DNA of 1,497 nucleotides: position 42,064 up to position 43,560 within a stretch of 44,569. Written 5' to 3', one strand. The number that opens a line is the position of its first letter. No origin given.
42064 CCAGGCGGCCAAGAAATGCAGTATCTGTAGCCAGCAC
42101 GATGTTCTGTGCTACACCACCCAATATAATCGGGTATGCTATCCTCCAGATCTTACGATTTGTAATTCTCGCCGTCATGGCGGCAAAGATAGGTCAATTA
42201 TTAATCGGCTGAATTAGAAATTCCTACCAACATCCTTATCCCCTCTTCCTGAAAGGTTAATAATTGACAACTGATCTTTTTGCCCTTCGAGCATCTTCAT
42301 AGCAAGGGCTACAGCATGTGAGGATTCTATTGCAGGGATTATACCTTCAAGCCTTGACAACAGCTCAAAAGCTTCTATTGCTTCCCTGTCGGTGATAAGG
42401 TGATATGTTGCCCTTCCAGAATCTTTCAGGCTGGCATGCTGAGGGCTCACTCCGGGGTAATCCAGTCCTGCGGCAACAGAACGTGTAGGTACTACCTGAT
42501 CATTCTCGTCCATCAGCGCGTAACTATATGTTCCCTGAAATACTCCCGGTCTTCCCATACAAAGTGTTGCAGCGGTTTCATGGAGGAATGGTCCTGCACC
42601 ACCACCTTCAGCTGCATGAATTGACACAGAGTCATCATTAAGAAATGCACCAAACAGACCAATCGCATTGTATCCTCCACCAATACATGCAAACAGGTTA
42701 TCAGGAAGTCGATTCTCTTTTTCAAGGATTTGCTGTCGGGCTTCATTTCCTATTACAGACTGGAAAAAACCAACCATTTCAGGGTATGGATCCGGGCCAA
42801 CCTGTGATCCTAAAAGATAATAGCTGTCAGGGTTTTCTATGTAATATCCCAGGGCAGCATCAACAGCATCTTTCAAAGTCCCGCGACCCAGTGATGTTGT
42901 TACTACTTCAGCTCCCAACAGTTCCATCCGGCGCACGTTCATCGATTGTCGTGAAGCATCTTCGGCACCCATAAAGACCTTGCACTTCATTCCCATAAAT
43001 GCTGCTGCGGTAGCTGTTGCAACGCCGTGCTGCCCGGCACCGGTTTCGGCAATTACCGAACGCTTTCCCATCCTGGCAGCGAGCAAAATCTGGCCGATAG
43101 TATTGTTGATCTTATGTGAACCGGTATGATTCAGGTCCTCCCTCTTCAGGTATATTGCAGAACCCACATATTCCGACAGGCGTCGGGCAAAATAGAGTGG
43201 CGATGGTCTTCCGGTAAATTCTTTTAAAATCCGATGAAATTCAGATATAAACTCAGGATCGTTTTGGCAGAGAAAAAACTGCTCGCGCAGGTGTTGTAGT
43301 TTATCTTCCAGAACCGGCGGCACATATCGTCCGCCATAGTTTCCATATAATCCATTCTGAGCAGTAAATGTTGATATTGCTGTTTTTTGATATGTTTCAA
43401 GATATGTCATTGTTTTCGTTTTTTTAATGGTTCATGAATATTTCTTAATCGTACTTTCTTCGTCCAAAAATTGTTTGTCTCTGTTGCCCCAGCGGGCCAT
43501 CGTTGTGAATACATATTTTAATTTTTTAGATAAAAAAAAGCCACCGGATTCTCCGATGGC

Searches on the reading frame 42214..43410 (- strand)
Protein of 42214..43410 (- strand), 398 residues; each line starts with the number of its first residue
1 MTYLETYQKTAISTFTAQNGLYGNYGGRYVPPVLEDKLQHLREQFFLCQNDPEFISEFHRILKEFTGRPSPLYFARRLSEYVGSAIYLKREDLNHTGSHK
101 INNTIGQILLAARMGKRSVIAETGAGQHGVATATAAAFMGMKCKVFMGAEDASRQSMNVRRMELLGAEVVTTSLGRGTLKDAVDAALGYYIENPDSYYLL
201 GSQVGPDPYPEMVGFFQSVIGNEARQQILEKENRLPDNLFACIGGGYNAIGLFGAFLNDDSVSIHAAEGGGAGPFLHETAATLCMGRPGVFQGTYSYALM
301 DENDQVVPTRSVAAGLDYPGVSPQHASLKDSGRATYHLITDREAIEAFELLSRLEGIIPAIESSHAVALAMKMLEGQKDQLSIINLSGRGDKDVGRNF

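Call 5: search_protein_families(library=pfam, proteins=[window:42214-43410:-])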
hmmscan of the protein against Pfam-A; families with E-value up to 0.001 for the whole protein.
window:42214-43410:- (398 aa): 1 family
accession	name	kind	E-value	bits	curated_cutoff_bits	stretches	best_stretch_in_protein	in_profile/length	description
PF00291.31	PALP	-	3e-39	135.6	35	1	67-377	5-283/295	Pyridoxal-phosphate dependent enzyme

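Call 9: search_protein_families(library=ncbifam, proteins=[window:42214-43410:-])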
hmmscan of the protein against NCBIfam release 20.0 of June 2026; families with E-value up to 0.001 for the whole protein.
window:42214-43410:- (398 aa): 39 families (the best 25 are shown)
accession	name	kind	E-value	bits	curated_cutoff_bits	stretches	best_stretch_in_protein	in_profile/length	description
NF010376.0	PRK13803.1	equivalog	3.1e-170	567.9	819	1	13-394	204-588/600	bifunctional phosphoribosylanthranilate isomerase/tryptophan synthase subunit beta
TIGR00263.1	trpB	equivalog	3.9e-158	526.6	392.45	1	20-394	1-378/385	tryptophan synthase subunit beta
NF010375.0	PRK13802.1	equivalog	4e-119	398.7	1386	1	17-394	274-666/695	bifunctional indole-3-glycerol phosphate synthase/tryptophan synthase subunit beta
NF009057.0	PRK12391.1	equivalog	2e-51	175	366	1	66-393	76-418/441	TrpB-like pyridoxal phosphate-dependent enzyme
TIGR01415.1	trpB_rel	hypoth_equivalog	1e-49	169.4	518.85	1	62-394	59-409/419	TrpB-like pyridoxal phosphate-dependent enzyme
NF005292.0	PRK06815.1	equivalog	1.1e-15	57.5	371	1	55-173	8-122/320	threonine/serine dehydratase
NF006390.0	PRK08639.1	equivalog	4.3e-15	55.6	421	1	68-264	24-207/418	threonine ammonia-lyase IlvA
TIGR02079.1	THD1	equivalog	1.9e-13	50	440.55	1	60-260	8-193/410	threonine ammonia-lyase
NF006094.0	PRK08246.1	subfamily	7.8e-13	48.5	331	1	83-186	36-131/310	serine/threonine dehydratase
NF008735.0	PRK11761.1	equivalog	5.7e-11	42.2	413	1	63-187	7-129/296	cysteine synthase CysM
TIGR01127.1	ilvA_1Cterm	equivalog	6.2e-11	41.9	378.75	1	71-171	2-99/380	threonine ammonia-lyase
NF005147.0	PRK06608.1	equivalog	5.7e-10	38.5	380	1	59-246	15-183/339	serine/threonine dehydratase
NF004996.0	PRK06381.1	equivalog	1.9e-09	37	266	1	70-185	16-125/319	threonine synthase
NF005680.0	PRK07476.1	equivalog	2.1e-09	36.8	413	1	70-171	24-122/326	hydroxyectoine utilization dehydratase EutB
NF007989.0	PRK10717.1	equivalog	2.8e-09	36.5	387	1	71-172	16-117/334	cysteine synthase A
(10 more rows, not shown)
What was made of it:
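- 42214..43410 (-): trpB, tryptophan synthase beta subunit (398 aa), the regulated gene. No other trp gene is adjacent. Calls 5 and 9 (TIGR00263, 526.6 bits against a cut-off of 392).
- Checked: The ORF 43410-42214 scores 526.6 bits against TIGR00263 trpB (cut-off 392) (call 9).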

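Call 10: find_related_loci(query=window:42214-43410:-, collection=genome_contigs, flank=4000)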
Query window:42214-43410:- (398 aa) in genome_contigs; peptide patterns used: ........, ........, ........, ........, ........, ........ (x = any residue, [..] = any of these).
600 stretches matched a pattern (row limit reached: there are more); 598 encode a relative of the query (tblastn E <= 1e-3); the best 80 are kept; 80 distinct loci.
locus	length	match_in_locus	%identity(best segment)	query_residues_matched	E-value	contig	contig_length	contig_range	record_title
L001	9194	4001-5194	75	1-398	0e+0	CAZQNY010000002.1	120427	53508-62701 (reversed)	MAG TPA_asm: uncultured Bacteroidales bacterium isolate binchicken_co42_502 genome assembly, contig: NODE_42_length_1204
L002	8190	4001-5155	73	14-398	0e+0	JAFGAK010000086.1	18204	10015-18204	MAG: Bacteroidales bacterium isolate Zod_maxbin.0163 k87_1611434, whole genome shotgun sequence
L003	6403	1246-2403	72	12-398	0e+0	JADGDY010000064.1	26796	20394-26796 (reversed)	MAG: Bacteroidales bacterium isolate BB22 NODE_1699_length_26796_cov_3.791662, whole genome shotgun sequence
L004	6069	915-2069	68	12-398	4e-173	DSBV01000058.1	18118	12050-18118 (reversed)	MAG TPA_asm: Bacteroidales bacterium isolate SpSt-1180 Ga0129302_1001374, whole genome shotgun sequence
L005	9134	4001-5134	67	19-398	9e-172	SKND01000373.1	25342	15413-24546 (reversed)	MAG: Bacteroidales bacterium isolate CSSed162cmA_274 CSSed16-2cmA-3268, whole genome shotgun sequence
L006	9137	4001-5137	65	18-398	1e-171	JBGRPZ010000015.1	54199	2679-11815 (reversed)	MAG: Hyphomicrobiales bacterium isolate MAG6-C28 MAG_Ocu_6-C2868, whole genome shotgun sequence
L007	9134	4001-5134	65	18-396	2e-168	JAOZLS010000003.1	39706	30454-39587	MAG: Bacteroidales bacterium isolate GMC10.metabat2.88 NODE_251_length_39706_cov_9.717914, whole genome shotgun sequence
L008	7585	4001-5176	62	4-396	7e-158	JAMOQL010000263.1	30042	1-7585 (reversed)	MAG: Bacteroidales bacterium isolate 4559-240_metabat2_scaf2bin.085 4559-240_scaffold_697_c1, whole genome shotgun seque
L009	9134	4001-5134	64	18-396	9e-153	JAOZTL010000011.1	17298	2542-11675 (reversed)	MAG: Bacteroidales bacterium isolate GMC7.metabat2.74_sub GMC7_1176_length_17298_cov_6.233370, whole genome shotgun sequ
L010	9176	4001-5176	59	9-394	2e-146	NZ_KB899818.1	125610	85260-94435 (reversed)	Cohnella laeviribosi DSM 21336 F560DRAFT_scaffold00011.11, whole genome shotgun sequence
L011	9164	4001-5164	57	10-394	4e-146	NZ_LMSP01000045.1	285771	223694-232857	Paenibacillus sp. Soil787 contig_6, whole genome shotgun sequence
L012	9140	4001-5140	60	18-394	5e-143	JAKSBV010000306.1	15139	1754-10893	MAG: Bacillota bacterium isolate MAG.222 k141_11406519, whole genome shotgun sequence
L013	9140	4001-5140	58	18-394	4e-143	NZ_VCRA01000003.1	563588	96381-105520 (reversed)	Paenibacillus mesophilus strain SYSU K30004 Scaffold3, whole genome shotgun sequence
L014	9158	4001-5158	56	12-394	2e-141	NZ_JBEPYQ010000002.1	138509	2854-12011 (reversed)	MAG: Cohnella sp. isolate 03V1_S199.concoct.131_sub NODE_127_length_138509_cov_2.454828, whole genome shotgun sequence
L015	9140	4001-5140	57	18-394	7e-140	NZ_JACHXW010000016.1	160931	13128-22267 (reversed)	Paenibacillus endophyticus strain CECT 8234 Ga0372411_16, whole genome shotgun sequence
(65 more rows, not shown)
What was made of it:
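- On Bacteroid-trp leader (RF01692): The nearest TrpB relatives (62-75% identity) come from Bacteroidales genome bins (call 10).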

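Call 13: find_related_loci(query=window:42214-43410:-, collection=metagenome_contigs, flank=3000)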
Query window:42214-43410:- (398 aa) in metagenome_contigs; peptide patterns used: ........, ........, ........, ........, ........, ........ (x = any residue, [..] = any of these).
600 stretches matched a pattern (row limit reached: there are more); 594 encode a relative of the query (tblastn E <= 1e-3); the best 80 are kept; 80 distinct loci.
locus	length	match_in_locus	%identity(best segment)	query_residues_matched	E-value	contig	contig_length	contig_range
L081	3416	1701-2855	72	14-398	0e+0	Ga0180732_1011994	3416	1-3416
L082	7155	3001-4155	68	12-398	5e-173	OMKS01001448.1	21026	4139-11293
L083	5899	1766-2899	68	19-398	7e-171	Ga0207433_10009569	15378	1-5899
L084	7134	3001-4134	69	19-398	1e-166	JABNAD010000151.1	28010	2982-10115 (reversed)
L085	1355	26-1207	63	1-396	6e-177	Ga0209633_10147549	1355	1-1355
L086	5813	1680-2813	63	18-396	7e-158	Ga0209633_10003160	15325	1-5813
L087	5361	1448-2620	63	5-396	9e-158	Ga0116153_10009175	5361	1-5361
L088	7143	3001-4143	59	17-394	4e-143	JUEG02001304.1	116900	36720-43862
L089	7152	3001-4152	60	14-394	4e-143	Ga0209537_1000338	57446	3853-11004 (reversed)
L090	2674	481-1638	57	12-394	1e-148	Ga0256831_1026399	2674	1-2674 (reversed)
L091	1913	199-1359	57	11-394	1e-151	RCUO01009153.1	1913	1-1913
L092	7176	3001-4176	55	8-396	5e-140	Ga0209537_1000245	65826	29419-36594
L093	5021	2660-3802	59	20-394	3e-140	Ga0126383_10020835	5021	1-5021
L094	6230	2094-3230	59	19-394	1e-138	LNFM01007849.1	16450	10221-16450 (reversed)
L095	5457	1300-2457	56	12-394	3e-139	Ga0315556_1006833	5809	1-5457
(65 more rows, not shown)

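Call 25: find_homologous_proteins(query=window:42214-43410:-, max_evalue=1e-150)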
Query window:42214-43410:- (398 aa): 814 proteins with E <= 1e-150 among 8000 candidates; the best 120 are listed.
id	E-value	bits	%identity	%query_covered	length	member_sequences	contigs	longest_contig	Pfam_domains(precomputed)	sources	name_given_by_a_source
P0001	4.6e-262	887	99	100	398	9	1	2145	PF00291.32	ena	-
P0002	3.4e-212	723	80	100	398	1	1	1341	PF00291.32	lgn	-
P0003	7.3e-197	673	75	100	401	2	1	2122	PF00291.32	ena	-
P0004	4.5e-195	667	75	100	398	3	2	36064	PF00291.32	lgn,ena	-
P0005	7.5e-194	663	73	100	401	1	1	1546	PF00291.32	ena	-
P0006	5.5e-186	637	74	97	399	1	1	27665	PF00291.32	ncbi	-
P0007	1.6e-185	635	74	97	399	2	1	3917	PF00291.32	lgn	-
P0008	1.6e-185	635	74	97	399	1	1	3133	PF00291.32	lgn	-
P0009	1.1e-184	633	71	100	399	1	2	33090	PF00291.32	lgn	-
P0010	2.6e-184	631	73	96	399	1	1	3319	PF00291.32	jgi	jgi:tryptophan synthase beta chain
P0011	4.7e-184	630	74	97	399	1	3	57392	PF00291.32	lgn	-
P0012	5.2e-184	630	73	96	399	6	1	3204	PF00291.32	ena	-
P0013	1.1e-183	629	73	96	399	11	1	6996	PF00291.32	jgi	-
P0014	1.8e-183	629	73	100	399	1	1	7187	PF00291.32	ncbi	ncbi:MAG: tryptophan synthase subunit beta [Bacteroidota bacterium]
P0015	2.3e-183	628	74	97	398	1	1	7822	PF00291.32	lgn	-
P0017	2.6e-183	628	71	99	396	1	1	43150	PF00291.32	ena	-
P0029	6.3e-182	623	70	100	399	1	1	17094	PF00291.32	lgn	-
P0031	6.8e-182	623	73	97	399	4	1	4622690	PF00291.32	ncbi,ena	-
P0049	1.3e-180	619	70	98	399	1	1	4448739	PF00291.32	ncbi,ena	-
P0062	9.4e-180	616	72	96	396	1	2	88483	PF00291.32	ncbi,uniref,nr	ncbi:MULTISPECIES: tryptophan synthase subunit beta [unclassified Lentimicrobium]|uniref:tryptophan 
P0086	3.6e-178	611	70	100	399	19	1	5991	PF00291.32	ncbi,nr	ncbi:MAG: tryptophan synthase subunit beta [Marinilabiliales bacterium]|nr:MAG: tryptophan synthase 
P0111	2.4e-175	602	71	96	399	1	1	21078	PF00291.32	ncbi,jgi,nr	ncbi:MAG: tryptophan synthase subunit beta [Chlorobi bacterium]|nr:tryptophan synthase subunit beta 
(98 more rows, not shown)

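Call 26: find_encoding_contigs(protein=P0002, flank=1500, max_places=3)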
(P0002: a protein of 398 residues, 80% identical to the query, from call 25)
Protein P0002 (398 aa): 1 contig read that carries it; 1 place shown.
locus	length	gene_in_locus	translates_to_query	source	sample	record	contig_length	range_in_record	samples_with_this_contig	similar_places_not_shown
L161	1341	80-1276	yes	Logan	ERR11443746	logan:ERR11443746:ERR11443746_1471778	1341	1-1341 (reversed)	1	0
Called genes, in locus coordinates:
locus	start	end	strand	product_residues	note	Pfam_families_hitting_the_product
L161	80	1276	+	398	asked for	PF00291:PALP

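Call 27: find_encoding_contigs(protein=P0003, flank=1500, max_places=3)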
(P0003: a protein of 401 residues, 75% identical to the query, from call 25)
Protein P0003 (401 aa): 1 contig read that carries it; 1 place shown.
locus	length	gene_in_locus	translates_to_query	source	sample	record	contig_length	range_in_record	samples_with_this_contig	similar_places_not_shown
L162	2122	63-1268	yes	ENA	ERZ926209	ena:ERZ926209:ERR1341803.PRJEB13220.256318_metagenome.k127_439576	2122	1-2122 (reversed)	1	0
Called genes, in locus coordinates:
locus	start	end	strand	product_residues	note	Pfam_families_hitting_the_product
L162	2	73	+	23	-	?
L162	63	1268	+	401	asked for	PF00291:PALP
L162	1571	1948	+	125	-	PF13366:PDDEXK_3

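Call 28: find_encoding_contigs(protein=P0005, flank=1500, max_places=3)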
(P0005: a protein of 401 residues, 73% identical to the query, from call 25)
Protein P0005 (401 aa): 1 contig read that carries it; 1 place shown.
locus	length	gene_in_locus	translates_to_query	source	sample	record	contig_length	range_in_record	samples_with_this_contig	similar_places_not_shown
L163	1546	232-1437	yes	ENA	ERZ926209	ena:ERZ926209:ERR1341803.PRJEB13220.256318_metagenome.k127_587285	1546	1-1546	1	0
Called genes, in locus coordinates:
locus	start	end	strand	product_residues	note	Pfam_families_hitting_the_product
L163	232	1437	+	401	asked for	PF00291:PALP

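Call 29: find_encoding_contigs(protein=P0009, flank=1500, max_places=3)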
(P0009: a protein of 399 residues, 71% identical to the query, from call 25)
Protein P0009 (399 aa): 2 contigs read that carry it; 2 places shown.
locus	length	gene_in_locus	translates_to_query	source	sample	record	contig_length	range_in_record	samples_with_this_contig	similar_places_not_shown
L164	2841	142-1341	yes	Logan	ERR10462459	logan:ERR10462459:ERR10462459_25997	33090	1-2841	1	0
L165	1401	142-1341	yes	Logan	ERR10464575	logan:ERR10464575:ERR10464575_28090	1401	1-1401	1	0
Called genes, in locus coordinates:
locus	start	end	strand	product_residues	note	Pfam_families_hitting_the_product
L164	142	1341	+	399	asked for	PF00291:PALP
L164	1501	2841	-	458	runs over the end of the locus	PF01212:Beta_elim_lyase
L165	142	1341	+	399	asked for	PF00291:PALP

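Call 39: find_encoding_contigs(protein=P0014, flank=1200, max_places=2)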
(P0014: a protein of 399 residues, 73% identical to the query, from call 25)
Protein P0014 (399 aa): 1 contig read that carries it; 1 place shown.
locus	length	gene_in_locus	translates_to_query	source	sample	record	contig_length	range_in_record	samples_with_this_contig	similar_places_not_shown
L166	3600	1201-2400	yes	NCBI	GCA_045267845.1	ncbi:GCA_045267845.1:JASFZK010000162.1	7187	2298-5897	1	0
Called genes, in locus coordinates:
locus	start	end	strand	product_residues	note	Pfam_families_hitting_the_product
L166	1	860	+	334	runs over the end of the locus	PF25594:GldB_lipo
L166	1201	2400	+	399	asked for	PF00291:PALP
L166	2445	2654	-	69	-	-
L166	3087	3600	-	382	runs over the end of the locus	PF13505:OMP_b-brl (weak)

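Call 40: find_encoding_contigs(protein=P0017, flank=1200, max_places=2)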
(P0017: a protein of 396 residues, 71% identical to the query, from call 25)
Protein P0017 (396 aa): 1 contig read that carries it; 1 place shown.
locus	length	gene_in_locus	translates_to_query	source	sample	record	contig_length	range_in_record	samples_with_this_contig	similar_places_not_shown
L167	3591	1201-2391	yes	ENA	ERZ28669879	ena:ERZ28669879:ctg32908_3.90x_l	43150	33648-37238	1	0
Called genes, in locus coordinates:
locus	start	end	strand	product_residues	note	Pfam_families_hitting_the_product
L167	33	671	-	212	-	-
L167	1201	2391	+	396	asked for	PF00291:PALP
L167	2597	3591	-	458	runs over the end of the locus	PF01212:Beta_elim_lyase, PF00155:Aminotran_1_2 (faint)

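Call 41: find_encoding_contigs(protein=P0029, flank=1200, max_places=2)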
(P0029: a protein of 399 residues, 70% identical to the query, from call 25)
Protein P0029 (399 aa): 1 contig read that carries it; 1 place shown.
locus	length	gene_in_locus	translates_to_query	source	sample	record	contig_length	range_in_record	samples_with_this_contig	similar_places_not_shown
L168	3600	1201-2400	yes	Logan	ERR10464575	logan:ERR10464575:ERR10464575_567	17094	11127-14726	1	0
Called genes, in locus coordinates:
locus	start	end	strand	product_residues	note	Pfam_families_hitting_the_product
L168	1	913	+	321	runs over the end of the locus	PF01073:3Beta_HSD, PF01370:Epimerase, PF04321:RmlD_sub_bind, PF07993:NAD_binding_4 (faint), PF16363:GDP_Man_Dehyd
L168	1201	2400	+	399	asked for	PF00291:PALP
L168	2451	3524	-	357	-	PF03054:tRNA_Me_trans, PF20259:tRNA_Me_trans_M, PF20258:tRNA_Me_trans_C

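Call 42: find_encoding_contigs(protein=P0031, flank=1200, max_places=2)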
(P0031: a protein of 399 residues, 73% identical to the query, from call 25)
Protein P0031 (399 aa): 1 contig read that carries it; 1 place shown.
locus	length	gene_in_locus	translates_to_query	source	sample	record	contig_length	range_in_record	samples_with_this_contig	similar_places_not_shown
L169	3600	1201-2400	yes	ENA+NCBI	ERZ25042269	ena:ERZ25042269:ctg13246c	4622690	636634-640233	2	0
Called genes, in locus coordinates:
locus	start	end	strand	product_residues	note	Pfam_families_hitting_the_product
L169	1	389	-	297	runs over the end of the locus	PF02588:YitT_membrane, PF10035:DUF2179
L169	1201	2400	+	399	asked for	PF00291:PALP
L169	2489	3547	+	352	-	PF21016:RlmN_N, PF04055:Radical_SAM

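Call 63: find_encoding_contigs(protein=P0062, flank=1200, max_places=1)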
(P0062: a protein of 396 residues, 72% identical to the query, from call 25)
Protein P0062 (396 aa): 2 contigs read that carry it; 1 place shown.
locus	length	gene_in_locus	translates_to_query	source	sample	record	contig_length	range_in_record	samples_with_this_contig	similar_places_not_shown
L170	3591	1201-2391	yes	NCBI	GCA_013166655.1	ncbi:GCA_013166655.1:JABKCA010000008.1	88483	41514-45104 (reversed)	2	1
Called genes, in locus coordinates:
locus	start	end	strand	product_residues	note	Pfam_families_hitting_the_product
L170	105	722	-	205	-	-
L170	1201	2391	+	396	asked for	PF00291:PALP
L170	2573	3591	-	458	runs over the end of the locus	PF01212:Beta_elim_lyase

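Call 64: find_encoding_contigs(protein=P0086, flank=1200, max_places=1)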
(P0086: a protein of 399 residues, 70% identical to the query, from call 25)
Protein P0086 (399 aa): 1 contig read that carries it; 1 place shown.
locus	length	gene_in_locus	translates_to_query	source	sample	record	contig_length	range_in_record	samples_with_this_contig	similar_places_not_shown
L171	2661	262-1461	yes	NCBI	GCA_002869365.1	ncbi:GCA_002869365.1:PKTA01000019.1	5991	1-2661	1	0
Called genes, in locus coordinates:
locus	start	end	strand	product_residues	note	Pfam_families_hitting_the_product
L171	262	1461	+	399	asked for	PF00291:PALP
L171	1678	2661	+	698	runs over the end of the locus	PF13567:DUF4131, PF03772:Competence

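Call 65: find_encoding_contigs(protein=P0049, flank=1200, max_places=1)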
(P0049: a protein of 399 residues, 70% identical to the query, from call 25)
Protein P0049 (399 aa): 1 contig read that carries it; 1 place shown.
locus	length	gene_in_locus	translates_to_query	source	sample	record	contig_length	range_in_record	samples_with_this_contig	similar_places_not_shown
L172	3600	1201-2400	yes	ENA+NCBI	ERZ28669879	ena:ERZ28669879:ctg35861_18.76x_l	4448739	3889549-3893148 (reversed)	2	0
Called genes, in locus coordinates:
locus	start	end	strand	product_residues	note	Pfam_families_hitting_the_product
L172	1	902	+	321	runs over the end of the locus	PF01073:3Beta_HSD, PF01370:Epimerase, PF04321:RmlD_sub_bind, PF07993:NAD_binding_4 (faint), PF16363:GDP_Man_Dehyd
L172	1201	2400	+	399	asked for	PF00291:PALP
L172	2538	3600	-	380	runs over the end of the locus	PF03054:tRNA_Me_trans, PF20259:tRNA_Me_trans_M, PF20258:tRNA_Me_trans_C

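Call 66: find_encoding_contigs(protein=P0111, flank=1200, max_places=1)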
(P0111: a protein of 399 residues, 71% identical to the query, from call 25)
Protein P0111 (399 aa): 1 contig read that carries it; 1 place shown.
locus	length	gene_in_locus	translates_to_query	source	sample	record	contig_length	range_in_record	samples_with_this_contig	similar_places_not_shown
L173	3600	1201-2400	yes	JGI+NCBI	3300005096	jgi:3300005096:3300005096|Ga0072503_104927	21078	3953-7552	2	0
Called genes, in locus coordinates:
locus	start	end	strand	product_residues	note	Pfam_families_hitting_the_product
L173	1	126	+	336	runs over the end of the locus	PF01075:Glyco_transf_9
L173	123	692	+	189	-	PF01300:Sua5_yciO_yrdC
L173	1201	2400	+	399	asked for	PF00291:PALP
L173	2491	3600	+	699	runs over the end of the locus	PF13567:DUF4131, PF03772:Competence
